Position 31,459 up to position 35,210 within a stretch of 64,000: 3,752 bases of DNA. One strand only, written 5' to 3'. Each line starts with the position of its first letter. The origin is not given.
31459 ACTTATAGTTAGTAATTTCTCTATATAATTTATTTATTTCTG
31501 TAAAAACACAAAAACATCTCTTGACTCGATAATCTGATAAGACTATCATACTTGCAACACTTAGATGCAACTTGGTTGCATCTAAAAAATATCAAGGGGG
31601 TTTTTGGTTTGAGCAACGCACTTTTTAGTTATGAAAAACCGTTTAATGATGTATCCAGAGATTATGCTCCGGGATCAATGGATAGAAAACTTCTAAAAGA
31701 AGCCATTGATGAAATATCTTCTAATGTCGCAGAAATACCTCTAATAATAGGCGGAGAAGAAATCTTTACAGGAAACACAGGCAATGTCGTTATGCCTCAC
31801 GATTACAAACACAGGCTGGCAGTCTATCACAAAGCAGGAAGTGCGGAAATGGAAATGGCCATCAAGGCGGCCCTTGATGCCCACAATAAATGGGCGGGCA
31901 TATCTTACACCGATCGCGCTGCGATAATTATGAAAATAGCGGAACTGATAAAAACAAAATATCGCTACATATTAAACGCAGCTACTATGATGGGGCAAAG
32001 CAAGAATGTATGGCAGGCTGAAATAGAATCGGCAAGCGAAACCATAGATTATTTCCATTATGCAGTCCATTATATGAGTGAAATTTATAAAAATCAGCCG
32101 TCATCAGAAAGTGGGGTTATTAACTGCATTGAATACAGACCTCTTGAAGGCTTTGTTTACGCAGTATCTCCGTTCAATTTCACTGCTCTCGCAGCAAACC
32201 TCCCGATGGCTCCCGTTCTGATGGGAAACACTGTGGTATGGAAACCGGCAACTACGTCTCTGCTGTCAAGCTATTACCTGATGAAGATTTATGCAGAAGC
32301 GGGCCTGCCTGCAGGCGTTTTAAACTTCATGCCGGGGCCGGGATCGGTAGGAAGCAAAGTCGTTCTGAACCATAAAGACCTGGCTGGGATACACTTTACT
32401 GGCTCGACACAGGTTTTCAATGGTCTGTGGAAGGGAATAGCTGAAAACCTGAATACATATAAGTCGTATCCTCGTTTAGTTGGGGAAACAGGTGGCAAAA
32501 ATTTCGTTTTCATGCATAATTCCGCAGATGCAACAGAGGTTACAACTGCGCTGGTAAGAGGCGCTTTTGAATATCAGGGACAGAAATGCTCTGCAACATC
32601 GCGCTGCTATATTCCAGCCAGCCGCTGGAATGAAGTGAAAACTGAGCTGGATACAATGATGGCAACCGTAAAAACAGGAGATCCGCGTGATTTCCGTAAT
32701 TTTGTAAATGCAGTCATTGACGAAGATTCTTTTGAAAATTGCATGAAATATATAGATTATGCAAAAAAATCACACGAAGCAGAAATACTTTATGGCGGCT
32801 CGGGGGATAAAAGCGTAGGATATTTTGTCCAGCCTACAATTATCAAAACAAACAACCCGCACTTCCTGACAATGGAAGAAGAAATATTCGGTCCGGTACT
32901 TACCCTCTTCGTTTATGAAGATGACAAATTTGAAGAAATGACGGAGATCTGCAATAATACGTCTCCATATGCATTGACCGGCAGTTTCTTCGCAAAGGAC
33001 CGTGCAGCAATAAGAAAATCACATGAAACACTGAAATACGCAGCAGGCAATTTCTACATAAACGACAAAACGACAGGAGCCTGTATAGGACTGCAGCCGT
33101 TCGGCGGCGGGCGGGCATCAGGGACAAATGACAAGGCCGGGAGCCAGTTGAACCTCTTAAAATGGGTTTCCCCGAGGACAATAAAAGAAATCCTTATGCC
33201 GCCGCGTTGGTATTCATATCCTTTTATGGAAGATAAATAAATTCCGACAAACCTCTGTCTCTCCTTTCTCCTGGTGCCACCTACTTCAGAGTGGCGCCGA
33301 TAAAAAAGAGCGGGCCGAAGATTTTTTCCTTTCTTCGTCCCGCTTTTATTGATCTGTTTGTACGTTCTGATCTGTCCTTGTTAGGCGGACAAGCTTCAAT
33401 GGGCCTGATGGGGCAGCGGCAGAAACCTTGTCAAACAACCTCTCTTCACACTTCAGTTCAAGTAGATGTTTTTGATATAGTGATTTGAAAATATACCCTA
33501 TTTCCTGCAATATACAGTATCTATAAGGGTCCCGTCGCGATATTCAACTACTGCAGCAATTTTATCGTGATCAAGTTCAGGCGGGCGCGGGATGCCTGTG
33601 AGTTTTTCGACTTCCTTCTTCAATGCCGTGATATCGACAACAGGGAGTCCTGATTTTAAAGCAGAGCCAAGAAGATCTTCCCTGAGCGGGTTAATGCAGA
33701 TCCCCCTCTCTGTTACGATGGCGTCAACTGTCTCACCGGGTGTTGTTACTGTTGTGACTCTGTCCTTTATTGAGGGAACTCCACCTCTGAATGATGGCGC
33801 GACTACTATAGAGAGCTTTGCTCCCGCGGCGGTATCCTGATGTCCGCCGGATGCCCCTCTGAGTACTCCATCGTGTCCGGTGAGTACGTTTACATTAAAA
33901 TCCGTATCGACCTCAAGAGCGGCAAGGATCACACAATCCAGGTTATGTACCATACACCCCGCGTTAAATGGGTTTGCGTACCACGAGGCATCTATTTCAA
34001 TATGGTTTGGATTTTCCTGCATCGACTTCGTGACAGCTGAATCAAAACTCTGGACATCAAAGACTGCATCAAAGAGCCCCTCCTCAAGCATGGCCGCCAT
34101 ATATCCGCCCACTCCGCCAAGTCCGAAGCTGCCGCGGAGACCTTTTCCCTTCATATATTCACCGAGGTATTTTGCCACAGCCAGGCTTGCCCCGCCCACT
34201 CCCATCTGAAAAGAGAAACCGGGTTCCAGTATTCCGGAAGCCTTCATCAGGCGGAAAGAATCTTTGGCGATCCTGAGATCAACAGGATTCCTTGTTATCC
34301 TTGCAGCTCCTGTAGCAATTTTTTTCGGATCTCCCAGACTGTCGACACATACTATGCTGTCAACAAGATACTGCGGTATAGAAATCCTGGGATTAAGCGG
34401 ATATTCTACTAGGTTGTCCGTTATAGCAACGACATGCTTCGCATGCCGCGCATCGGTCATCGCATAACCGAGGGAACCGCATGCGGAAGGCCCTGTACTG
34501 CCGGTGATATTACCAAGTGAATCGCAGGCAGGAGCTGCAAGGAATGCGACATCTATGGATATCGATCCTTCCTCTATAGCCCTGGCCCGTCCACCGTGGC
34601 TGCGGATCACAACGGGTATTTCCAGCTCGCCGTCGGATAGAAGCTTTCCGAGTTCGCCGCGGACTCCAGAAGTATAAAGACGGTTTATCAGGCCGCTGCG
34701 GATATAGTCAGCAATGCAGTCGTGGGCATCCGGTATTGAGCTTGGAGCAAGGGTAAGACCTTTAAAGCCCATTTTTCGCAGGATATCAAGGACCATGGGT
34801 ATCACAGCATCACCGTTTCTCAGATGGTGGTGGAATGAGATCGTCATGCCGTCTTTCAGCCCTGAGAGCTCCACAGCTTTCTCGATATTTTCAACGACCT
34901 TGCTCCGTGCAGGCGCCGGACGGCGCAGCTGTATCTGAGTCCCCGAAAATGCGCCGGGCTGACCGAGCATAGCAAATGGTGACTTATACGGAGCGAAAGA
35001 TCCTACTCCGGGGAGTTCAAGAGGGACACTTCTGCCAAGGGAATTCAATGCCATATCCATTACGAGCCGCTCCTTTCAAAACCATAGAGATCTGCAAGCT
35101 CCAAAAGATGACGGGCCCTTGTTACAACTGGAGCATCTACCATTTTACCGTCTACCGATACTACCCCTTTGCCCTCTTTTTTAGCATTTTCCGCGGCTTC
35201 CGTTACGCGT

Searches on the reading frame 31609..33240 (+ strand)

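Call 60: search_protein_families(library=ncbifam, proteins=[window:31609-33240:+], max_evalue=0.00001)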
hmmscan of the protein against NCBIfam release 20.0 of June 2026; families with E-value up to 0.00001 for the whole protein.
window:31609-33240:+ (543 aa): 38 families (the best 25 are shown)
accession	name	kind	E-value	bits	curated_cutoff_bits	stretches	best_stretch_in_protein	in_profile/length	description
TIGR01236.1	D1pyr5carbox1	equivalog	2e-222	739.5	613.6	1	14-540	3-532/533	L-glutamate gamma-semialdehyde dehydrogenase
NF002852.0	PRK03137.1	subfamily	1.3e-106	357.4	648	1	25-527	18-512/514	L-glutamate gamma-semialdehyde dehydrogenase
TIGR01237.1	D1pyr5carbox2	equivalog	6.8e-96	322.1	659.65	1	30-527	19-509/511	L-glutamate gamma-semialdehyde dehydrogenase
NF008869.0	PRK11904.1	equivalog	4e-76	256.7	747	1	25-525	536-1024/1042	bifunctional proline dehydrogenase/L-glutamate gamma-semialdehyde dehydrogenase PutA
TIGR01238.1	D1pyr5carbox3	equivalog_domain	5.8e-67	226.3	485.2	1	42-521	37-497/500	L-glutamate gamma-semialdehyde dehydrogenase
NF042993.1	AlphKGSA_gudD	equivalog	1.2e-65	222.1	770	1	55-509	18-462/481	alpha-ketoglutaric semialdehyde dehydrogenase GucD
NF008772.0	PRK11809.1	equivalog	2.5e-65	220.8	1750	1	44-524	649-1111/1318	trifunctional transcriptional regulator/proline dehydrogenase/L-glutamate gamma-semialdehyde dehydrogenase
NF052305.1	DioxValDhHalo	equivalog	1.1e-59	202.6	750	1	54-507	18-460/483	2,5-dioxovalerate dehydrogenase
TIGR02299.1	HpaE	equivalog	1.4e-57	195.4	638.35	1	57-511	17-461/488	5-carboxymethyl-2-hydroxymuconate semialdehyde dehydrogenase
NF010000.0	PRK13473.1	subfamily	1.4e-56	192.2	615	1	48-506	8-452/475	aminobutyraldehyde dehydrogenase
NF006916.0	PRK09407.1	equivalog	4.6e-56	190.5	521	1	67-527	44-492/526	succinic semialdehyde dehydrogenase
TIGR01804.1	BADH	equivalog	4.5e-54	183.7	668.6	1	57-508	14-453/467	betaine-aldehyde dehydrogenase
NF040792.1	glyc_ald_dh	equivalog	4e-53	181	760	1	70-495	29-444/488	D-glyceraldehyde dehydrogenase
NF009725.0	PRK13252.1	equivalog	1.3e-52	178.8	593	1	55-511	21-464/488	betaine-aldehyde dehydrogenase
NF045736.1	PaDhStyDRhodo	equivalog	2.5e-51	174.7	800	1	68-509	29-460/479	phenylacetaldehyde dehydrogenase StyD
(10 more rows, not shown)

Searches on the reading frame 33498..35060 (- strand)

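Call 60: search_protein_families(library=ncbifam, proteins=[window:33498-35060:-], max_evalue=0.00001)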
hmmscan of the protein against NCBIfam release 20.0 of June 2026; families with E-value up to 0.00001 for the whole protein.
window:33498-35060:- (520 aa): 1 family
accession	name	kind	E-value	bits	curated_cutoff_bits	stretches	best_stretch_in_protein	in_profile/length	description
TIGR01584.1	citF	equivalog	2.7e-190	633.2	501.45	1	51-517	23-488/492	citrate lyase subunit alpha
